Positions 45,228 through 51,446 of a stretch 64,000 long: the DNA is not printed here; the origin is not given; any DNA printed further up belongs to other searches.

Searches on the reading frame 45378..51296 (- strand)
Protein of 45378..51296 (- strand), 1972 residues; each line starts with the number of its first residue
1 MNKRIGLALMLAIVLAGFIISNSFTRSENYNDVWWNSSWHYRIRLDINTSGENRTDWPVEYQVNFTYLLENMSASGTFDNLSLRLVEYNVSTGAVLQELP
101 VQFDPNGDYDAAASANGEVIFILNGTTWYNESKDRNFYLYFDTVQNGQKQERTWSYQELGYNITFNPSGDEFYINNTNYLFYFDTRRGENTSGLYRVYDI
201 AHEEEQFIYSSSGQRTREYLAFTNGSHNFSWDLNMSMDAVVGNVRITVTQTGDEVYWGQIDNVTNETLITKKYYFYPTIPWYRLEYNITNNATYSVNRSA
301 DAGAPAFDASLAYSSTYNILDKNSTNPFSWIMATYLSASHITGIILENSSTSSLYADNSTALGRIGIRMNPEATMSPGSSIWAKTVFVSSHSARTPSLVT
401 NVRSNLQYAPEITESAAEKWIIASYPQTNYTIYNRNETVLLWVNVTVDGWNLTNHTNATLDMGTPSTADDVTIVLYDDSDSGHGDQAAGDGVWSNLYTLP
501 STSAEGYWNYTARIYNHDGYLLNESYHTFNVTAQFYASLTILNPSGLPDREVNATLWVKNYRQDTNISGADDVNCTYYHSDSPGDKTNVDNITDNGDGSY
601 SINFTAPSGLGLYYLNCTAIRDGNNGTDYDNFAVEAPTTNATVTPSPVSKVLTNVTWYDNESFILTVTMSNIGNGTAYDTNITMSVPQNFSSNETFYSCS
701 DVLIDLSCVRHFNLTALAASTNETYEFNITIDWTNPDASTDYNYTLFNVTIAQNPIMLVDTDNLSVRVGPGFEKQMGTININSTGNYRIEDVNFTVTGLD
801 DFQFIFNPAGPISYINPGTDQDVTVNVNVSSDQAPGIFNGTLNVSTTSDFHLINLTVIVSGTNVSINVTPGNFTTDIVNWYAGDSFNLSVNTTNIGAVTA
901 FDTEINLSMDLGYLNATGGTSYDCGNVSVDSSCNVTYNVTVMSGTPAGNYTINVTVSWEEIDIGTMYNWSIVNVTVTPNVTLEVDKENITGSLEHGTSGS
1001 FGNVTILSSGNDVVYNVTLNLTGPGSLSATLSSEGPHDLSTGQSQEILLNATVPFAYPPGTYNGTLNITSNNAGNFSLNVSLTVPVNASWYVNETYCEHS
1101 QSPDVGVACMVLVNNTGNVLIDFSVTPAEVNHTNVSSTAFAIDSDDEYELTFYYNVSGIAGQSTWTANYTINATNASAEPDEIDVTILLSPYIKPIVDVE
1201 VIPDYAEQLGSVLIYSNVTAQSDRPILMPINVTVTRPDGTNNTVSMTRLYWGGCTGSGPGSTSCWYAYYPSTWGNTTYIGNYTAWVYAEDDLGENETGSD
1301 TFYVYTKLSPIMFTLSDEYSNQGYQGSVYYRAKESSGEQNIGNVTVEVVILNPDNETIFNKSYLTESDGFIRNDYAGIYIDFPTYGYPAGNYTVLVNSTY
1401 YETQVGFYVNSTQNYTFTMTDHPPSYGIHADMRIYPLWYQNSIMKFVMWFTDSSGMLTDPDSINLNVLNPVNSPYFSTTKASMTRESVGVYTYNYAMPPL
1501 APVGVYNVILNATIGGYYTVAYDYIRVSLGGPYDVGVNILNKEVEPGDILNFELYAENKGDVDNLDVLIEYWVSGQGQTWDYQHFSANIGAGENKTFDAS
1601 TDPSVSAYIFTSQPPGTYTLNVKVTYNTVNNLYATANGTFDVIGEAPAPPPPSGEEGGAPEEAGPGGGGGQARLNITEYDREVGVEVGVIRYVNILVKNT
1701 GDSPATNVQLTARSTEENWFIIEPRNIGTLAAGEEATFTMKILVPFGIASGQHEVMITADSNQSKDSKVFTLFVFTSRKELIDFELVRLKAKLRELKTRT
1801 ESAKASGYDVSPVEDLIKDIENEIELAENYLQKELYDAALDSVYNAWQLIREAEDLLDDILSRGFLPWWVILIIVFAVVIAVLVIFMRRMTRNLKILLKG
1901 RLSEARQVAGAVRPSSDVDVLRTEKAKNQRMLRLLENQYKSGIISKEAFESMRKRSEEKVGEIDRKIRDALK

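Call 9: search_protein_families(library=pfam, proteins=[window:45378-51296:-], max_evalue=0.001)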
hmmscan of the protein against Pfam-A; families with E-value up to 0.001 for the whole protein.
window:45378-51296:- (1972 aa): 4 families
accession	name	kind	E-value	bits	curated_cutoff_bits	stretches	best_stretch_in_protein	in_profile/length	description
PF10633.15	NPCBM_assoc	-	5.7e-18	65.3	24.4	1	1692-1759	8-75/78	NPCBM-associated, NEW3 domain of alpha-galactosidase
PF01835.25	MG2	-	2.6e-07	31.4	32.8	0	431-529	9-94/96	MG2 domain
PF15780.11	ASH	-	0.00019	22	27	0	1685-1740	19-72/98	Abnormal spindle-like microcephaly-assoc'd, ASPM-SPD-2-Hydin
PF07705.17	CARDB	-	0.00039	21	22.7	0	1685-1763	15-87/101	CARDB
